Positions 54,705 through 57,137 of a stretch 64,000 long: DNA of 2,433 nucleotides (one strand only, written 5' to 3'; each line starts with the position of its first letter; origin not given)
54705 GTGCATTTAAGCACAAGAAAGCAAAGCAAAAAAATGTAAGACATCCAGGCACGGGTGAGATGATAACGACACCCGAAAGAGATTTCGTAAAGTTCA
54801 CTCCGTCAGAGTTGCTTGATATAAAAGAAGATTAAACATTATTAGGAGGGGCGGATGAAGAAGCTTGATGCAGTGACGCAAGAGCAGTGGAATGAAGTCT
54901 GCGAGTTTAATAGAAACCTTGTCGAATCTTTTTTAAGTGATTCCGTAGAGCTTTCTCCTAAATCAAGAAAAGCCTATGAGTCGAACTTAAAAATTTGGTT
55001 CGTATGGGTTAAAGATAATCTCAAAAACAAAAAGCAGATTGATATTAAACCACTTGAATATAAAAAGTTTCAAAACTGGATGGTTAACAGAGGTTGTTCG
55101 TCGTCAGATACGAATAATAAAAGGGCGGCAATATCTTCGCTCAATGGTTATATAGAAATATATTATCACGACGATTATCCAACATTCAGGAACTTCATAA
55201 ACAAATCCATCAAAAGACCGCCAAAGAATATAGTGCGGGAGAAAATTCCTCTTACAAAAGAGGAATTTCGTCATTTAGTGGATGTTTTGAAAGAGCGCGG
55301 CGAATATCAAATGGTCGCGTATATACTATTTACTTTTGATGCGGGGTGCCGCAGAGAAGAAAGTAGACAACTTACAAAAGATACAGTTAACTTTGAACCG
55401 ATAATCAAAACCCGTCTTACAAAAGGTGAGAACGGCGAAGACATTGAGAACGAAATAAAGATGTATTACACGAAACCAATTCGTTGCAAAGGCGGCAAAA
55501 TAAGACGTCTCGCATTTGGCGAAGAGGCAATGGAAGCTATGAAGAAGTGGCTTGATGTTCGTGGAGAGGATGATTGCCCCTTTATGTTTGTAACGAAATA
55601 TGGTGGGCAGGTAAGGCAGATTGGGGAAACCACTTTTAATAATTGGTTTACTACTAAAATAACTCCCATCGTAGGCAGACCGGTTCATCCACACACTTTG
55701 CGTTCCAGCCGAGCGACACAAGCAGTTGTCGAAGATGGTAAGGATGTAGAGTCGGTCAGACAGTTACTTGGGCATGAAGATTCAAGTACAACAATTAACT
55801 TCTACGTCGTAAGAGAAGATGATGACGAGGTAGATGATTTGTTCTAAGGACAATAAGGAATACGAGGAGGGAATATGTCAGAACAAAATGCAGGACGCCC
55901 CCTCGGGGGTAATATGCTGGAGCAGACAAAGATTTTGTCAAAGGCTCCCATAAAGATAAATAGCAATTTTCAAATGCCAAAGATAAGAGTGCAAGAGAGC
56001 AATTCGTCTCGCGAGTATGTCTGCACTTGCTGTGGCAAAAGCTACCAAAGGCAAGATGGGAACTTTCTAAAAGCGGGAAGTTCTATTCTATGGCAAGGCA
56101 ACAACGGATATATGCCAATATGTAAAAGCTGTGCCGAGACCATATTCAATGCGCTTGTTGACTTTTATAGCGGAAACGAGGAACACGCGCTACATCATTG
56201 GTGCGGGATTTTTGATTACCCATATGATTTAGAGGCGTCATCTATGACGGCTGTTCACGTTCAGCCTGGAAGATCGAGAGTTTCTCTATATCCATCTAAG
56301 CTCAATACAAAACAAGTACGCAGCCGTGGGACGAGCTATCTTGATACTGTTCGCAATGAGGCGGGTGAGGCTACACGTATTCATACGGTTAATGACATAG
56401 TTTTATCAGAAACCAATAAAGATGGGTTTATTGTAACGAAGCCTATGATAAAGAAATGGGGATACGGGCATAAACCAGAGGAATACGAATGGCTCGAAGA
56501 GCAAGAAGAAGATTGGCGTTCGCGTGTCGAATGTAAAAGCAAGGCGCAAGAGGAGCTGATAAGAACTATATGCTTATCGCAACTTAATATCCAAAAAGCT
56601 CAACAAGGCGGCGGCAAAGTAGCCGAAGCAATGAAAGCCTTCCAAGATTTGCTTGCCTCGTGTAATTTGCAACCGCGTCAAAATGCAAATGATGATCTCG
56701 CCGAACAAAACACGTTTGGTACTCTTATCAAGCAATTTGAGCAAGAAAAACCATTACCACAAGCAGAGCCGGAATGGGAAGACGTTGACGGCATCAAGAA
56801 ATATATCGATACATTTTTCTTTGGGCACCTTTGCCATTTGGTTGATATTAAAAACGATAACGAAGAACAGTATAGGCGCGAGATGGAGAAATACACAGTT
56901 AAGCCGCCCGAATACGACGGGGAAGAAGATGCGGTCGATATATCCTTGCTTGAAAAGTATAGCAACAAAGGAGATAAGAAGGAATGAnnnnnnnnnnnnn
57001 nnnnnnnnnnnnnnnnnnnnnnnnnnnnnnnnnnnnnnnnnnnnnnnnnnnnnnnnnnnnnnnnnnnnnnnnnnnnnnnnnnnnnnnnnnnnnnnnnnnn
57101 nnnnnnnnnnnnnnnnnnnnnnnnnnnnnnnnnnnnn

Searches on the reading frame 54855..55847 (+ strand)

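Call 10: search_protein_families(library=phrogs, proteins=[window:54855-55847:+], max_evalue=0.001)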
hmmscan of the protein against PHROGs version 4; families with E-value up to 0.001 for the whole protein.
window:54855-55847:+ (330 aa): 5 families
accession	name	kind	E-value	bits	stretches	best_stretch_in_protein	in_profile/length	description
phrog_1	-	integration and excision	6e-40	139.1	1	25-319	172-434/611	integrase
phrog_216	-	integration and excision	3.3e-17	63.5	1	106-323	36-227/301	integrase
phrog_36816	-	unknown function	2.2e-08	35.3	1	14-177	13-175/182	-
phrog_7685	-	integration and excision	0.00016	22.4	1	240-318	149-221/240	integrase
phrog_23271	-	unknown function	0.00033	21.5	1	277-321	9-52/67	-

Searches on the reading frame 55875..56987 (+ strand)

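Call 10: search_protein_families(library=phrogs, proteins=[window:55875-56987:+], max_evalue=0.001)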
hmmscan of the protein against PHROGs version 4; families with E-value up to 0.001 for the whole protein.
window:55875-56987:+ (370 aa): 1 family
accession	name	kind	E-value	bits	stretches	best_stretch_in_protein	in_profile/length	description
phrog_3314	-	unknown function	3.1e-45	155.8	1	47-342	6-283/286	-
